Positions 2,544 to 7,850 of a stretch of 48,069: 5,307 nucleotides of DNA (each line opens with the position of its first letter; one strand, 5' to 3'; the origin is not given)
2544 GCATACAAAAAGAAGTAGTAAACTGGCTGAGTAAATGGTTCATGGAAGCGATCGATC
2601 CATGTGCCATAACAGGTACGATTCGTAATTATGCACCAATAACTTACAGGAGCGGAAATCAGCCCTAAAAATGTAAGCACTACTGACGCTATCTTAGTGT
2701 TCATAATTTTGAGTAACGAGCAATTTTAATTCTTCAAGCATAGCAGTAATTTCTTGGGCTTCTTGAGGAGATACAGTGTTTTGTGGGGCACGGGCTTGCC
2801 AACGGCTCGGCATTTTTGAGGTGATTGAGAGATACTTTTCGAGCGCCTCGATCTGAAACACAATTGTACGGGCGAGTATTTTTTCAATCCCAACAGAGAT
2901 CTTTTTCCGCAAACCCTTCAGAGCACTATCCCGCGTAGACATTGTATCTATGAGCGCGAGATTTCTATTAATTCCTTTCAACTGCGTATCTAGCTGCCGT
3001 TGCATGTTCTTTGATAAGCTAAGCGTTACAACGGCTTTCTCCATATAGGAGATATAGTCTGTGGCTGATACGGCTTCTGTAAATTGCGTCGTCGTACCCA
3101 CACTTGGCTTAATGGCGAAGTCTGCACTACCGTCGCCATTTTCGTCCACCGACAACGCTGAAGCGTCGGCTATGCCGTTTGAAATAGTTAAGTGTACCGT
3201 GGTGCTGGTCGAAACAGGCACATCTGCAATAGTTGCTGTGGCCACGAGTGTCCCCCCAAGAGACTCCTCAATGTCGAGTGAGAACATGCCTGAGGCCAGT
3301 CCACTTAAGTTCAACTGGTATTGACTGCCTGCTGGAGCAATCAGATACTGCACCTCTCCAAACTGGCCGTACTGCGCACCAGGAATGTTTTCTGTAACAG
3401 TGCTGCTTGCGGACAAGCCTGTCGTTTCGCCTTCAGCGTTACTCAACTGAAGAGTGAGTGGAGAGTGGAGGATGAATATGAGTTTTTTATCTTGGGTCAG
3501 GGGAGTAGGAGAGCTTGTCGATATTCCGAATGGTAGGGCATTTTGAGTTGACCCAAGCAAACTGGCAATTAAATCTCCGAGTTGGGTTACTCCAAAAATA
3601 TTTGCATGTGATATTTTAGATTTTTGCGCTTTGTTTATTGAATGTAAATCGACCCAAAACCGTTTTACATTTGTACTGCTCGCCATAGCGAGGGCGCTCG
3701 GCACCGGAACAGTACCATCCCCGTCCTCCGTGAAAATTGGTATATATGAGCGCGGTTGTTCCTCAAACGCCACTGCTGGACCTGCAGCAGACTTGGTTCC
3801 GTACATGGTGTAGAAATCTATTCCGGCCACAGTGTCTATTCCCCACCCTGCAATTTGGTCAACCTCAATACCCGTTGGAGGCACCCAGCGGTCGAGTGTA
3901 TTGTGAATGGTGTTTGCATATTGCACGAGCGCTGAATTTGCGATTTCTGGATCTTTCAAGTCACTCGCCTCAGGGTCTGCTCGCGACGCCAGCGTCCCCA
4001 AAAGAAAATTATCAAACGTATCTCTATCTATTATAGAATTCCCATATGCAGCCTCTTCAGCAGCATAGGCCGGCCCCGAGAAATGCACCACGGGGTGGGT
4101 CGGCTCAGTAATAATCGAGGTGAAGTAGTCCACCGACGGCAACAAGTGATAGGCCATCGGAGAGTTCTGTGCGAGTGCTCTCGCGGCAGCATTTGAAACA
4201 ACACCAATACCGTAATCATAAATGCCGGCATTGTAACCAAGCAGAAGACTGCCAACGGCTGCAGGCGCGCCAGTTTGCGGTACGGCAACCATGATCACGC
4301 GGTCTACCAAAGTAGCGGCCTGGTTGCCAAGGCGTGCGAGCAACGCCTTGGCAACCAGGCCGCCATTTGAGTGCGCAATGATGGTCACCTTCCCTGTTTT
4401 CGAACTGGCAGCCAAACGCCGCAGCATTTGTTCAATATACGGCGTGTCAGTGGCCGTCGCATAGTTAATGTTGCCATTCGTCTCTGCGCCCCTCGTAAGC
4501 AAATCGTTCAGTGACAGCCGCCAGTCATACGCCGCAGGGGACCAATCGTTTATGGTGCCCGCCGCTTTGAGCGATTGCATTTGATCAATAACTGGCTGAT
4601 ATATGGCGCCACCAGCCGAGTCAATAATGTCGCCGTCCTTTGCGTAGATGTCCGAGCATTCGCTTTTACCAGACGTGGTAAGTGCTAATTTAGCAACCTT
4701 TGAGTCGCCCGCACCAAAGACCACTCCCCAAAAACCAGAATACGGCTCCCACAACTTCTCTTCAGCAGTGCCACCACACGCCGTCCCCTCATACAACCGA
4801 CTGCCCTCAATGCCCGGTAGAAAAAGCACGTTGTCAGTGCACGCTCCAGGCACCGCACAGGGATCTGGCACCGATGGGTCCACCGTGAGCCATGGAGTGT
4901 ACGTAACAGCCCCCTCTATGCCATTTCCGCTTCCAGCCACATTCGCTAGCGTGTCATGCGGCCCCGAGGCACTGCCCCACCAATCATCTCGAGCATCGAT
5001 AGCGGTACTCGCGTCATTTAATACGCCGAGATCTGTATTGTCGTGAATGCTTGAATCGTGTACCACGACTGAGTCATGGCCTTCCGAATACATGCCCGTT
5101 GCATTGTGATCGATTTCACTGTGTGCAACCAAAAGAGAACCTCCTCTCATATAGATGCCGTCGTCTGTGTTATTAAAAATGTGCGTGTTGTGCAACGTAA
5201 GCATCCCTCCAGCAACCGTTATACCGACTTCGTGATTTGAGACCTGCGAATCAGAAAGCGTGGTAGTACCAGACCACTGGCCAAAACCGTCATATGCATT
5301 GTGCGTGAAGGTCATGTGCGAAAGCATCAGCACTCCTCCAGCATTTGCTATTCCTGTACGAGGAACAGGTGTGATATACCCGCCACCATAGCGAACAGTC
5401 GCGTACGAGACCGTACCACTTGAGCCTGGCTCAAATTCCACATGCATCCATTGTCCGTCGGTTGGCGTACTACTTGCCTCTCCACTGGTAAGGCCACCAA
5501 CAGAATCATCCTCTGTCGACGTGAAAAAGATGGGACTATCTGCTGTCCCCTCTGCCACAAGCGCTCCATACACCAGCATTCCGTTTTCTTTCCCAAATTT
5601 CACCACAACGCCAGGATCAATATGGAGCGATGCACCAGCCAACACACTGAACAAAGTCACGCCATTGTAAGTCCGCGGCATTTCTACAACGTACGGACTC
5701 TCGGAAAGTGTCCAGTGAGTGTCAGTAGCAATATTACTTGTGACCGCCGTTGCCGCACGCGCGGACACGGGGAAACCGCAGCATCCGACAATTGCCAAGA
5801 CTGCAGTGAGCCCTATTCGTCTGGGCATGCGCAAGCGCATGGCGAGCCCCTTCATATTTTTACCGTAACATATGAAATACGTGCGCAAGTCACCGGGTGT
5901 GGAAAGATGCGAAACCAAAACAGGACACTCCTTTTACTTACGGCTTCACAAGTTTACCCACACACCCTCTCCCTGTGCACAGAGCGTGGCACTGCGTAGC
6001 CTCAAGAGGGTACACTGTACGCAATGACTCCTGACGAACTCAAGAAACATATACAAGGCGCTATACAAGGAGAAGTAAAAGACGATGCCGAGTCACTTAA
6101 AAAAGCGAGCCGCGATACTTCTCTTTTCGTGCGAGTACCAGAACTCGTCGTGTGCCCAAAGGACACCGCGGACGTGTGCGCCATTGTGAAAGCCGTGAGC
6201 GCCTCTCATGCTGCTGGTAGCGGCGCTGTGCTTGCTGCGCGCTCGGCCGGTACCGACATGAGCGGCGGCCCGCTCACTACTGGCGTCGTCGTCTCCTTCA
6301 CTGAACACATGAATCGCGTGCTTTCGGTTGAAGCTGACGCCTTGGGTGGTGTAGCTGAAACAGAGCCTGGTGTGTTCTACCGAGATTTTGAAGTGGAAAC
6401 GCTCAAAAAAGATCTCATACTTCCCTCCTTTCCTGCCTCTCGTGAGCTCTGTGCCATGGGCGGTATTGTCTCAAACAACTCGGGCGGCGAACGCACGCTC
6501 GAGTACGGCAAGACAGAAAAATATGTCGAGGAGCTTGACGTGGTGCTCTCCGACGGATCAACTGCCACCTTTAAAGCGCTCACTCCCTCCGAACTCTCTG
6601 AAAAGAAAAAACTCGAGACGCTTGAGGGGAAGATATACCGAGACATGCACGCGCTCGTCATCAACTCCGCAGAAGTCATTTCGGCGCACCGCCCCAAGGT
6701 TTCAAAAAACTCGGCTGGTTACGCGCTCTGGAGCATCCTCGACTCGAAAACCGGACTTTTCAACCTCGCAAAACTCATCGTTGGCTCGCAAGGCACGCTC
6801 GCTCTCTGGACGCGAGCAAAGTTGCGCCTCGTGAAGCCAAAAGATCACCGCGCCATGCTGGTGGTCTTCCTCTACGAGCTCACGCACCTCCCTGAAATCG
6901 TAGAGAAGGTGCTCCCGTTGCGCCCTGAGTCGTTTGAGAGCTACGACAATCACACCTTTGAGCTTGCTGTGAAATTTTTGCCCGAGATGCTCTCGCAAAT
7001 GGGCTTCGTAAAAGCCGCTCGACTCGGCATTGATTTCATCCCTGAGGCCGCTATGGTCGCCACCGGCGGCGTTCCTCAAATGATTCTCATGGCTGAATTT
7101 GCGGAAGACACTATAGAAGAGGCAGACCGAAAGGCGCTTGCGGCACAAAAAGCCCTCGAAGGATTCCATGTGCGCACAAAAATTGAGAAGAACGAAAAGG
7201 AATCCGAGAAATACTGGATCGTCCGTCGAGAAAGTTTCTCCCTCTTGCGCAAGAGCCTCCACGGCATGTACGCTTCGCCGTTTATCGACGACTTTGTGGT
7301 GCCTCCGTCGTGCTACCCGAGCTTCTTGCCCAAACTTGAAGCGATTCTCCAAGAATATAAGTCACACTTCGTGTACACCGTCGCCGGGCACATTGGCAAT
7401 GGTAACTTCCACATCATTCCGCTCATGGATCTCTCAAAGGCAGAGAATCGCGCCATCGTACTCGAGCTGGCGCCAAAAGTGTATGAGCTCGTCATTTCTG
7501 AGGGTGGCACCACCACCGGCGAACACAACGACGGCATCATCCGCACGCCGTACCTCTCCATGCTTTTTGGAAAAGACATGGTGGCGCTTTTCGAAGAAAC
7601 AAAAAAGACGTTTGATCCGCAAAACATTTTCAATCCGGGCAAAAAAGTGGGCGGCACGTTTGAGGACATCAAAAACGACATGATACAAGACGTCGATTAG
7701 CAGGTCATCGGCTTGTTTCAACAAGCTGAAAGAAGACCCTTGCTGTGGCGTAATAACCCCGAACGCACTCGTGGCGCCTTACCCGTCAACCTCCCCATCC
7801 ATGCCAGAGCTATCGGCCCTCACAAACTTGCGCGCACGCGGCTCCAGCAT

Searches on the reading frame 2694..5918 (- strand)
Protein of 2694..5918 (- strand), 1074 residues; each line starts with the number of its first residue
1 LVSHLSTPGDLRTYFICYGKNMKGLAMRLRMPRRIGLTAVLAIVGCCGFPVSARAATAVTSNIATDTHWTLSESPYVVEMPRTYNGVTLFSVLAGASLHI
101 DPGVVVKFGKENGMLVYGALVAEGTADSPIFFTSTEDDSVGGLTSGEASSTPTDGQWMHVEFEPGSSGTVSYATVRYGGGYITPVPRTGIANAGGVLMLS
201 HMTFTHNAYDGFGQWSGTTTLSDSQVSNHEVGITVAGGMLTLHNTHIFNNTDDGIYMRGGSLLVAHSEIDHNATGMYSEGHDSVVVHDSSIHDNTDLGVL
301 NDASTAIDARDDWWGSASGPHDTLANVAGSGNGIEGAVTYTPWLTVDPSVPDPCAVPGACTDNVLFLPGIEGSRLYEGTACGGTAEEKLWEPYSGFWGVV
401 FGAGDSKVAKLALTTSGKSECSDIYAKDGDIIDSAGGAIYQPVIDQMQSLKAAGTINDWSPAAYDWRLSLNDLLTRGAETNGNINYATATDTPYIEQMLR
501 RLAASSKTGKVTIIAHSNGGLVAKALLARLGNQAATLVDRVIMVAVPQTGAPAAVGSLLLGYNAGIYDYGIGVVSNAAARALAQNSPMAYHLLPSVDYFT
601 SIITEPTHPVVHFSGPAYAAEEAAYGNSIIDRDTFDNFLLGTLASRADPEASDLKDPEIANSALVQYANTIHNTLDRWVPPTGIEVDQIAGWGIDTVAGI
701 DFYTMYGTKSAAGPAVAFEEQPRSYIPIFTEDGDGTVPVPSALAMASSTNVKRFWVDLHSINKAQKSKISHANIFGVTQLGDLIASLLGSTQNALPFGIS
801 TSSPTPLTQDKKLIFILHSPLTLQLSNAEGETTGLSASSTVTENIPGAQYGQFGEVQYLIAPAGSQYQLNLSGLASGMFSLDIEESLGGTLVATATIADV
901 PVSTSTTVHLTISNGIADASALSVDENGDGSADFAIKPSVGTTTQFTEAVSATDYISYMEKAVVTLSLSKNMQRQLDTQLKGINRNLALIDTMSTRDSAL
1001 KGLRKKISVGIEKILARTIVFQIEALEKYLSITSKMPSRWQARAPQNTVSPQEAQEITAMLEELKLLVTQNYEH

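Call 83: search_protein_families(library=pfam, proteins=[window:2694-5918:-], max_evalue=0.001)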
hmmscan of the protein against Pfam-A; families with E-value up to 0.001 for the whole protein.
window:2694-5918:- (1074 aa): 6 families
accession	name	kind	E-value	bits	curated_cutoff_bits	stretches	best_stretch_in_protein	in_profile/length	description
PF02450.21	LCAT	-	5e-14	52.8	21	1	447-775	73-389/392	Lecithin:cholesterol acyltransferase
PF13229.12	Beta_helix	-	2.8e-10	40.5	25.9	1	198-304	35-148/158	Right handed beta helix region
PF24096.1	DUF7379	-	9.2e-07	29.4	33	1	495-554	54-118/191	Domain of unknown function (DUF7379)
PF05048.19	NosD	-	1.3e-05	25.2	23.6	1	205-305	57-160/212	Periplasmic copper-binding protein (NosD)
PF07819.20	PGAP1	-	3.7e-05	24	24.3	1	502-565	84-146/233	PGAP1-like alpha/beta domain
PF05990.18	DUF900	-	0.00026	21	20.5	1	493-545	78-134/232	Alpha/beta hydrolase of unknown function (DUF900)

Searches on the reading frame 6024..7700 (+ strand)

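Call 83: search_protein_families(library=pfam, proteins=[window:6024-7700:+], max_evalue=0.001)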
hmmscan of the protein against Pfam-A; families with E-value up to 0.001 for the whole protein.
window:6024-7700:+ (558 aa): 2 families
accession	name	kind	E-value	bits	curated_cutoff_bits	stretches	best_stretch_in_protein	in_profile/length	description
PF02913.24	FAD-oxidase_C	-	1.6e-39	136.6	21.2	1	286-540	15-247/248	FAD linked oxidases, C-terminal domain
PF01565.28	FAD_binding_4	-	1.1e-25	90.4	26.4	1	39-182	1-137/139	FAD binding domain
